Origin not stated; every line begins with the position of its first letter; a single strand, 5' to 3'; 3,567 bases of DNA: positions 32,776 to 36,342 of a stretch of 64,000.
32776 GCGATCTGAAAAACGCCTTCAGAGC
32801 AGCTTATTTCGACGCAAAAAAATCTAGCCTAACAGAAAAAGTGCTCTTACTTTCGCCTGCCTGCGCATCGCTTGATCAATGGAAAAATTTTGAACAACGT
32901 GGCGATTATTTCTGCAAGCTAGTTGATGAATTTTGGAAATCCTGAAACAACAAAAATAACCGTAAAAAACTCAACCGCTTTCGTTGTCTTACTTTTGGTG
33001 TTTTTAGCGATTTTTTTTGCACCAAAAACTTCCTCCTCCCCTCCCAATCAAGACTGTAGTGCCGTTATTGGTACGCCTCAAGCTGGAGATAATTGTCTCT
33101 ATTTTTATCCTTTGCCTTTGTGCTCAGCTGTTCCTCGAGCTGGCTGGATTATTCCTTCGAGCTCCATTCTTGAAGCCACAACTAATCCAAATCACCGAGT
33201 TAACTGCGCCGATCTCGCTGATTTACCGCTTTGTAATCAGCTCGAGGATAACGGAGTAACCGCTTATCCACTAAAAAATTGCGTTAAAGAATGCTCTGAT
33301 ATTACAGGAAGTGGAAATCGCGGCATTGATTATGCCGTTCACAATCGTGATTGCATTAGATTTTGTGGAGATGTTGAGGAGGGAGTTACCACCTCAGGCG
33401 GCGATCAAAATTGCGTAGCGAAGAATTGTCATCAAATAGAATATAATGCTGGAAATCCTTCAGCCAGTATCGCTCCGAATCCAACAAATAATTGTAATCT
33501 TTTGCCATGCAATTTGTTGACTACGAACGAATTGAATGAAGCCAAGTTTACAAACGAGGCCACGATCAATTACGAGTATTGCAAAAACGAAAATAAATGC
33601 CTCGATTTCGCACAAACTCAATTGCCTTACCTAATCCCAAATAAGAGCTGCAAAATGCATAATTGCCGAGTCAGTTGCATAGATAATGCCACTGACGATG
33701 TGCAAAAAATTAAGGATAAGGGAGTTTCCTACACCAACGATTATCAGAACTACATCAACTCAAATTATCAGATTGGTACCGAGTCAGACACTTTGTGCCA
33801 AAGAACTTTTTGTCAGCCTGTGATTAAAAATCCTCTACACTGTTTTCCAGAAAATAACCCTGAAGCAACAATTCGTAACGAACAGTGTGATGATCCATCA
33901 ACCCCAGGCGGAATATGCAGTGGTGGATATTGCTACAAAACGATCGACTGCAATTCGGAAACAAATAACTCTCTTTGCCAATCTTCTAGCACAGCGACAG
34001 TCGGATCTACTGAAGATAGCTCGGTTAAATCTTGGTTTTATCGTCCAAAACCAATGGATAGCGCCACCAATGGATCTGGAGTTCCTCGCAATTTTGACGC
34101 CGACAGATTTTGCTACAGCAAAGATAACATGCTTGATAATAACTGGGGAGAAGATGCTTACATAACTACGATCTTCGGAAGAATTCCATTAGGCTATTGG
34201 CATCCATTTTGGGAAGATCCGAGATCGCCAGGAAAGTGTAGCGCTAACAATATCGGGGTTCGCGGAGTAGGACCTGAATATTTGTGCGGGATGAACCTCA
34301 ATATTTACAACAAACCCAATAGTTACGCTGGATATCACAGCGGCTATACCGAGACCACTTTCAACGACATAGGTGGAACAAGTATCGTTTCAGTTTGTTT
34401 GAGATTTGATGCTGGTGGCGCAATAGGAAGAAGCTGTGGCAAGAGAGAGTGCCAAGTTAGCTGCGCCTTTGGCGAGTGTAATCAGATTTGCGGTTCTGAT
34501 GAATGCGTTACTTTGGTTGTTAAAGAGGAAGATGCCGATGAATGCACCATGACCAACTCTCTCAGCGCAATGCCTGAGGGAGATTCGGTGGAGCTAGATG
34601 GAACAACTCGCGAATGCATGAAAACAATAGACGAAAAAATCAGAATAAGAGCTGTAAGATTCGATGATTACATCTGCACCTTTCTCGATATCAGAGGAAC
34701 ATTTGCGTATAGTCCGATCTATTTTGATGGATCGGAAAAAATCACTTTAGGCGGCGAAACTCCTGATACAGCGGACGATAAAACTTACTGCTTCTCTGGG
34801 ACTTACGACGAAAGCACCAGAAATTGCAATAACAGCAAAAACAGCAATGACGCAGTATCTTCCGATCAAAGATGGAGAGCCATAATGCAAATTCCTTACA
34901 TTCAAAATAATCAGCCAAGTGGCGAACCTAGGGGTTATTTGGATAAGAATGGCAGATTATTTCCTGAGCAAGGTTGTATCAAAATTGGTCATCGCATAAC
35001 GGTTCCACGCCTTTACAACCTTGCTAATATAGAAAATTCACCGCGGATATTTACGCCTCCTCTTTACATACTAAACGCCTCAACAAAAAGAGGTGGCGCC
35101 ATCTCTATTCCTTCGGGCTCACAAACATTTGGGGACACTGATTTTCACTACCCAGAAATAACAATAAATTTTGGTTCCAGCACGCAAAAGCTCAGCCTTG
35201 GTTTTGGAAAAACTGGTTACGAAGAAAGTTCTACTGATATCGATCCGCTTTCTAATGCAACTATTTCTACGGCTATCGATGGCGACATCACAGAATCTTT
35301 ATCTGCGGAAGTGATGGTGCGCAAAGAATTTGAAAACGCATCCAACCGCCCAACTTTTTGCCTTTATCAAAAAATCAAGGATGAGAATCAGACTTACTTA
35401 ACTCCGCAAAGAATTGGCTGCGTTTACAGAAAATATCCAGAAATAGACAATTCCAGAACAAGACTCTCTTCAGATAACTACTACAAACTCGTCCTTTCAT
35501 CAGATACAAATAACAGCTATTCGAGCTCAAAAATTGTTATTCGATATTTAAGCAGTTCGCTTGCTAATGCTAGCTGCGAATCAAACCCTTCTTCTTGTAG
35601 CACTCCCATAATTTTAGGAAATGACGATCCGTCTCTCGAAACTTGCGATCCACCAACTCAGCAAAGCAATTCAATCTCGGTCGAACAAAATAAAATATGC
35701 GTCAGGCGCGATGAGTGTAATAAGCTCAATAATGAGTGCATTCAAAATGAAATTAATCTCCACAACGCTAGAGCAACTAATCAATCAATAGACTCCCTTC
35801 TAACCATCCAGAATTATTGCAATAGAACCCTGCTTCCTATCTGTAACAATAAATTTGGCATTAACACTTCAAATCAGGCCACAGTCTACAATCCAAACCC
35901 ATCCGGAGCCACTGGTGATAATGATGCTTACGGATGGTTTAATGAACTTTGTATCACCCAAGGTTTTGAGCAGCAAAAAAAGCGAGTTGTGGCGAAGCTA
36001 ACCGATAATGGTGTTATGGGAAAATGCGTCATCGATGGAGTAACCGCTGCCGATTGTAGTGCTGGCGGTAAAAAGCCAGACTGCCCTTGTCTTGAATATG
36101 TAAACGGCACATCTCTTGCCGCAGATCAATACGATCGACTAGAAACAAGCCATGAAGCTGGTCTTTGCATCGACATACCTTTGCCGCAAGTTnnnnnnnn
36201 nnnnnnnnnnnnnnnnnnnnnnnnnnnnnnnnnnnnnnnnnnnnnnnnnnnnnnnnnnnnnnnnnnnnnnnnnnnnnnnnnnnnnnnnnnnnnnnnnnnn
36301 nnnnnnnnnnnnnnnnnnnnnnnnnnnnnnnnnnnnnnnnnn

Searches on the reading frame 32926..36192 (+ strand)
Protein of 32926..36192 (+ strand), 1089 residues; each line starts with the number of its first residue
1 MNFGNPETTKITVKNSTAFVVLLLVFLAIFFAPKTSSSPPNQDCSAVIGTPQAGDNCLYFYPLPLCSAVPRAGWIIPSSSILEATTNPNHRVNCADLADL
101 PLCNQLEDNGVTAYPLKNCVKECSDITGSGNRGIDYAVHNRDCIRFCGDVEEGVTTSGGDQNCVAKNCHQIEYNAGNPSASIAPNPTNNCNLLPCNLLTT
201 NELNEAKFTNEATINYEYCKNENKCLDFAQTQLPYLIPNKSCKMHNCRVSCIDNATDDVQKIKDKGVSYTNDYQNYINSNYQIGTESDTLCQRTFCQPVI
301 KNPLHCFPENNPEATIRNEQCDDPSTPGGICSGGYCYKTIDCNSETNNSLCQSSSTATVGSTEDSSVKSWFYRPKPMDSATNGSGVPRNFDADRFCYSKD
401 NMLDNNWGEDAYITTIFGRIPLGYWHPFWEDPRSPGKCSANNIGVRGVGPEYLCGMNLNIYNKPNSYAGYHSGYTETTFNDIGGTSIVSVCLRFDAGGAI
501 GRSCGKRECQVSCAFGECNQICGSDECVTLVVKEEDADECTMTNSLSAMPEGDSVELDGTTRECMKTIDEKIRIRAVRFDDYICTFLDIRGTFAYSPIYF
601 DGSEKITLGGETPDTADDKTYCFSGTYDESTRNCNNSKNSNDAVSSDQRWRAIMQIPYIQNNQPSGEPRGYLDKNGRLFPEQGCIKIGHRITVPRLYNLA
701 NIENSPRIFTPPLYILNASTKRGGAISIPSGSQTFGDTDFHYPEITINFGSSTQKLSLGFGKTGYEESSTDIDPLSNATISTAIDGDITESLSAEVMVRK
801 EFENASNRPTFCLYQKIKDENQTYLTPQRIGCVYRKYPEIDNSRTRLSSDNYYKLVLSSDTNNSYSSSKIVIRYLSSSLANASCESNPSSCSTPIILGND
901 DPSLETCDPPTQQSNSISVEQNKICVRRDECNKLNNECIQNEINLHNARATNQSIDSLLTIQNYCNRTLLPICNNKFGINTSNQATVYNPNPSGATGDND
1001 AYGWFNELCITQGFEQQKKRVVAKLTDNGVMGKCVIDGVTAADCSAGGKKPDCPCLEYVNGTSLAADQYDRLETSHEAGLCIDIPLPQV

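Call 55: predict_structure(alignment_id=A6)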
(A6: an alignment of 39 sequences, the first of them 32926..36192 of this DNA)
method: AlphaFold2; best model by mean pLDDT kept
length: 1089 residues; sequences in the alignment: 39
mean_pLDDT: 80.5   pTM: 0.47
mean pLDDT of the five models: 80.5, 77.6, 77.5, 77.3, 77.3
residues with pLDDT >= 90: 277; 70-90: 626; 50-70: 114; < 50: 72
segments of 3 or more residues with pLDDT < 50: 1-16, 30-38, 157-160, 352-355, 553-560, 612-617, 692-704, 911-919
pLDDT, mean of each block of 10 residues (from residue 1): 32 45 54 43 77 76 80 79 83 84 80 82 72 62 77 57 79 78 70 88 85 82 91 88 80 71 91 88 70 67 83 81 87 86 69 59 85 90 85 87 84 82 76 83 90 92 92 88 87 91 89 85 94 90 87 45 86 93 93 88 82 53 88 90 90 94 86 88 82 42 52 90 89 87 92 92 82 90 63 89 86 88 85 90 79 87 85 83 64 83 78 45 82 87 91 91 91 87 83 84 85 87 88 83 78 87 89 91 81
secondary structure, 60 per line:
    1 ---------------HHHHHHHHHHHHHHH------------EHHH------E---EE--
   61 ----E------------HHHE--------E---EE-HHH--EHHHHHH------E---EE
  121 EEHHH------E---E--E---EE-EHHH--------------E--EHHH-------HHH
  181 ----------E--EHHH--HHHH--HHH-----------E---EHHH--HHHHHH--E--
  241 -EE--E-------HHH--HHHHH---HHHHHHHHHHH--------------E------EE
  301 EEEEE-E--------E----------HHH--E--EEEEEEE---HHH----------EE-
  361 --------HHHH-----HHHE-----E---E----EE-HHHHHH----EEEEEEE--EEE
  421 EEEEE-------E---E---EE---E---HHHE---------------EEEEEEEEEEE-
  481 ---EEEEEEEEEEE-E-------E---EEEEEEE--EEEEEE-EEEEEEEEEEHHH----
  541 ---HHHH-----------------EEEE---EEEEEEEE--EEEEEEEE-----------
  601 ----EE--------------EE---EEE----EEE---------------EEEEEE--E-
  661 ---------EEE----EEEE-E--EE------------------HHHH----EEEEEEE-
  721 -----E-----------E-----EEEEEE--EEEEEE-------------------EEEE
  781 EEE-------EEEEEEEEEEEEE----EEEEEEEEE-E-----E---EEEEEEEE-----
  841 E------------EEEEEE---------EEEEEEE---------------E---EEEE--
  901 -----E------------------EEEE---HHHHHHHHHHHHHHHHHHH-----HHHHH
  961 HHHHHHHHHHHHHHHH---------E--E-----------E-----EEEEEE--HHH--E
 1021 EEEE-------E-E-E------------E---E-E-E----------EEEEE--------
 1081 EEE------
elements in order (helices of 4 or more, strands of 3 or more residues): H16-30 H103-108 E119-122 H200-203 H230-235 H259-263 H267-277 E299-305 E335-341 H369-372 H399-404 E409-415 E418-425 E469-479 E484-494 E508-514 E517-522 E524-533 H544-547 E565-568 E572-579 E582-589 E626-628 E633-635 E651-656 E670-672 E677-680 H705-708 E713-719 E744-749 E752-757 E777-783 E791-803 E808-816 E828-835 E854-859 E869-875 E895-898 E925-928 H932-950 H956-976 E1007-1012 E1020-1024 E1068-1072 E1081-1083

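Call 58: fold_search(model_id=the predicted structure, library=pdb)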
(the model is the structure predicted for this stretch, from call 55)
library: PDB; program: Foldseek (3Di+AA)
matches with E <= 10: 719; with E <= 0.001: 0
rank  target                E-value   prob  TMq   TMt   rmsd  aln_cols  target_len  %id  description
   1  6x05_A                9.0e-03  0.08  0.05  0.10  25.5       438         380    9  Nup133 (aa55-481) from S. cerevisiae bound by VHH-SAN4 (released 2020-12-09)
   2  6x04_A                2.7e-02  0.14  0.05  0.10  20.4       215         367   12  Nup133 (aa55-481) from S. cerevisiae bound by VHH-SAN5 (released 2020-12-09)
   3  6x04_I                3.1e-02  0.15  0.05  0.11  20.2       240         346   11  Nup133 (aa55-481) from S. cerevisiae bound by VHH-SAN5 (released 2020-12-09)
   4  6x04_C                3.3e-02  0.13  0.04  0.10  20.0       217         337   13  Nup133 (aa55-481) from S. cerevisiae bound by VHH-SAN5 (released 2020-12-09)
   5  6x04_G                5.4e-02  0.12  0.05  0.10  18.6       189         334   11  Nup133 (aa55-481) from S. cerevisiae bound by VHH-SAN5 (released 2020-12-09)
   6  9m58_B                6.8e-02  0.02  0.04  0.07  33.1       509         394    8  Cu/Zn-superoxide dismutase from Deinococcus radiodurans (Calcium-free) (released 2025-09-24)
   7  9m59_A                8.0e-02  0.04  0.05  0.09  19.9       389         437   10  Cu/Zn-superoxide dismutase from Deinococcus radiodurans (Calcium-bound) (released 2025-09-24)
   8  7lhg_C                8.0e-02  0.03  0.05  0.06  35.6       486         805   10  Cryo-EM structure of E. coli P pilus tip assembly intermediate PapC-PapD-PapK-PapG in the first conformation (released 2021-08-11)
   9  5lki_A                1.1e-01  0.12  0.05  0.04  17.9       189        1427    9  Cryo-EM structure of the Tc toxin TcdA1 in its pore state (released 2016-08-31)
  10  9m58_A                1.2e-01  0.02  0.04  0.09  29.4       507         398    9  Cu/Zn-superoxide dismutase from Deinococcus radiodurans (Calcium-free) (released 2025-09-24)
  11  6gsn_p                1.6e-01  0.02  0.05  0.06  33.3       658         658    8  Structure of a partial yeast 48S preinitiation complex in closed conformation (released 2019-06-26)
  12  6ke6_AG               1.7e-01  0.02  0.06  0.07  26.7       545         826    9  3.4 angstrom cryo-EM structure of yeast 90S small subunit preribosome (released 2020-08-05)
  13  6x04_K                2.0e-01  0.08  0.05  0.11  18.0       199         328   11  Nup133 (aa55-481) from S. cerevisiae bound by VHH-SAN5 (released 2020-12-09)
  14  3al8_A                2.0e-01  0.02  0.06  0.09  32.6       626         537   10  Plexin A2 / Semaphorin 6A complex (released 2010-10-06)
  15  4ybp                  2.2e-01  0.14  0.04  0.22  16.5       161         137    8  Crystal structure of the R111K:Y134F:T54V:R132Q:P39Q:R59Y mutant of human cellular retinoic acid binding proteinii with  (released 2016-02-24)
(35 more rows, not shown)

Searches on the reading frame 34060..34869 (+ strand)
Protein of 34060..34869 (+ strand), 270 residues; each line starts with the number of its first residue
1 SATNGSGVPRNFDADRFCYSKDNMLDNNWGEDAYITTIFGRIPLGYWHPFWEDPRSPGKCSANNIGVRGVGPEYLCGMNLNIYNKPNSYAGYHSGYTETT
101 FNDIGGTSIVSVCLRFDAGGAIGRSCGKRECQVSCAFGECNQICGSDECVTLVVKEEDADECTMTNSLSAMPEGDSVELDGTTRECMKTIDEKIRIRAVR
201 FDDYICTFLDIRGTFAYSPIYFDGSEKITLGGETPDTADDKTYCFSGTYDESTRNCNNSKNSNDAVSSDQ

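Call 25: search_protein_families(library=pfam, proteins=[window:34060-34869:+], max_evalue=1)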
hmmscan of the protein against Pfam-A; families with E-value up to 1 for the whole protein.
window:34060-34869:+ (270 aa): 1 family
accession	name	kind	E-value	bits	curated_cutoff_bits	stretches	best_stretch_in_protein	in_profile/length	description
PF23139.1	OB_YrrC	-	0.047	14.1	27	0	150-183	22-56/76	ATP-dependent DNA helicase YrrC, OB-fold domain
